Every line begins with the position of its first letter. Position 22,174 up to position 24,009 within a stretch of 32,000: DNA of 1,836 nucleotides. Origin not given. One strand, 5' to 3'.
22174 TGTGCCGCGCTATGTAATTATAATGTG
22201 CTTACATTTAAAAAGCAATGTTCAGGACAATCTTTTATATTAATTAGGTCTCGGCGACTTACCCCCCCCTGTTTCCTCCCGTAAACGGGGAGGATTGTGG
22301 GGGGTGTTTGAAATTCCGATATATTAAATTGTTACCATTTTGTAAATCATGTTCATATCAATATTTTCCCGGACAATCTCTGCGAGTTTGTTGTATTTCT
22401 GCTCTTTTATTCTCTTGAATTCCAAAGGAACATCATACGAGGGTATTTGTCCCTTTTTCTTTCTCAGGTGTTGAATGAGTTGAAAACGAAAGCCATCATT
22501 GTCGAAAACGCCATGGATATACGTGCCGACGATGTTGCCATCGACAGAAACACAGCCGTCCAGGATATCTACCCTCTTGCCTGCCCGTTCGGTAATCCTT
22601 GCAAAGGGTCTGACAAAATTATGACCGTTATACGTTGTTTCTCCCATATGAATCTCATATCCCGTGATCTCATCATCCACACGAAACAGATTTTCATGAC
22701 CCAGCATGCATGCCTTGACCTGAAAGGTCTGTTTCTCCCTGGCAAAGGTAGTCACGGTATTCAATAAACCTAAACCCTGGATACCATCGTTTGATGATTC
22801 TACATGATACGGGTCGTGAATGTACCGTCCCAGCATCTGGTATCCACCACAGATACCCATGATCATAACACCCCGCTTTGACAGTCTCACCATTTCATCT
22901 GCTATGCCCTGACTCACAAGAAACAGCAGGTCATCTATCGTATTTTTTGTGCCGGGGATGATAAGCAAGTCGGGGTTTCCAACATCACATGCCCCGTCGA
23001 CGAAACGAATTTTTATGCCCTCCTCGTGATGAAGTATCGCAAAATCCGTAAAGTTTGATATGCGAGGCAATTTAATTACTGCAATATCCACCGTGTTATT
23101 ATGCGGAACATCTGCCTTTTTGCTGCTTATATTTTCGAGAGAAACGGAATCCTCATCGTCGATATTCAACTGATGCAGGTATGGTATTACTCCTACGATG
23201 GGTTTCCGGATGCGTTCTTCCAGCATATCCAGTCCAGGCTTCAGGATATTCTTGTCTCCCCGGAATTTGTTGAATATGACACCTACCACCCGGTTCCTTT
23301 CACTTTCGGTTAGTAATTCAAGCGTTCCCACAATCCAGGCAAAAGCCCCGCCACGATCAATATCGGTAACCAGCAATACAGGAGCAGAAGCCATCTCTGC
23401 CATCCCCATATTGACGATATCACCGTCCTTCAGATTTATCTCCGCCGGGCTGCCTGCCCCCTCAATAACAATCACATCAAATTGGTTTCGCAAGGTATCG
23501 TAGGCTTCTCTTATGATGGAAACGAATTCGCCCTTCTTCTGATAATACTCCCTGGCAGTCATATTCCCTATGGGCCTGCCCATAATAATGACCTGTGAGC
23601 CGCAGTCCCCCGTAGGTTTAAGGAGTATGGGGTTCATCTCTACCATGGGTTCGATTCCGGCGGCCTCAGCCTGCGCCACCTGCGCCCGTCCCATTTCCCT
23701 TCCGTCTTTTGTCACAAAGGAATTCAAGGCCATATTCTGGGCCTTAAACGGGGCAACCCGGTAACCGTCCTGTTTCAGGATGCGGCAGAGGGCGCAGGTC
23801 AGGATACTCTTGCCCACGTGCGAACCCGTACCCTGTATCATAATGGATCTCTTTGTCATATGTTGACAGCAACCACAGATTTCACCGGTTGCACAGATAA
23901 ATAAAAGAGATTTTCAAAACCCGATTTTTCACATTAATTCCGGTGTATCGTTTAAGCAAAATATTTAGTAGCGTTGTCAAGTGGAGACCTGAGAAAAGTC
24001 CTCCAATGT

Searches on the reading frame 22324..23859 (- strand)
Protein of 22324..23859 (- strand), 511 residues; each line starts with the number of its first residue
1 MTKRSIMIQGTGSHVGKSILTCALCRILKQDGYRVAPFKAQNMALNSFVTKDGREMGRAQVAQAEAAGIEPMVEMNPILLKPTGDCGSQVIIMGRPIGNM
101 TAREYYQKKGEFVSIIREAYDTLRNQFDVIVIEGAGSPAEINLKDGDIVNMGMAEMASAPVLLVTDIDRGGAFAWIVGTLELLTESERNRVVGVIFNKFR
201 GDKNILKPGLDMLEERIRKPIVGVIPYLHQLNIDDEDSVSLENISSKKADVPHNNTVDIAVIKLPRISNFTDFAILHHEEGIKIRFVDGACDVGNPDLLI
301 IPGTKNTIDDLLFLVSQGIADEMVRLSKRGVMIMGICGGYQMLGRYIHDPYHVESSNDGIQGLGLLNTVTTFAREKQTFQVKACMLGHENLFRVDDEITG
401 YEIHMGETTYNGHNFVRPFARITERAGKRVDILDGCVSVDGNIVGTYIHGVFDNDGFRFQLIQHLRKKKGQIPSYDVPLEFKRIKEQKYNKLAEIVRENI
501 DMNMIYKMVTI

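Call 87: search_protein_families(library=pfam, proteins=[window:22324-23859:-], max_evalue=0.001)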
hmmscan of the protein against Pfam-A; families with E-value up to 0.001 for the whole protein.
window:22324-23859:- (511 aa): 3 families
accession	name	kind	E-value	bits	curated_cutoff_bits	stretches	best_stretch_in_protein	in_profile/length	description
PF07685.20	GATase_3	-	6.7e-54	182.9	27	1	258-456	1-195/196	CobB/CobQ-like glutamine amidotransferase domain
PF01656.29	CbiA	-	2.3e-23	82.9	25.4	1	6-232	1-116/125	CobQ/CobB/MinD/ParA nucleotide binding domain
PF13500.12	AAA_26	-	1.6e-19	71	27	2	114-232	85-195/198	AAA domain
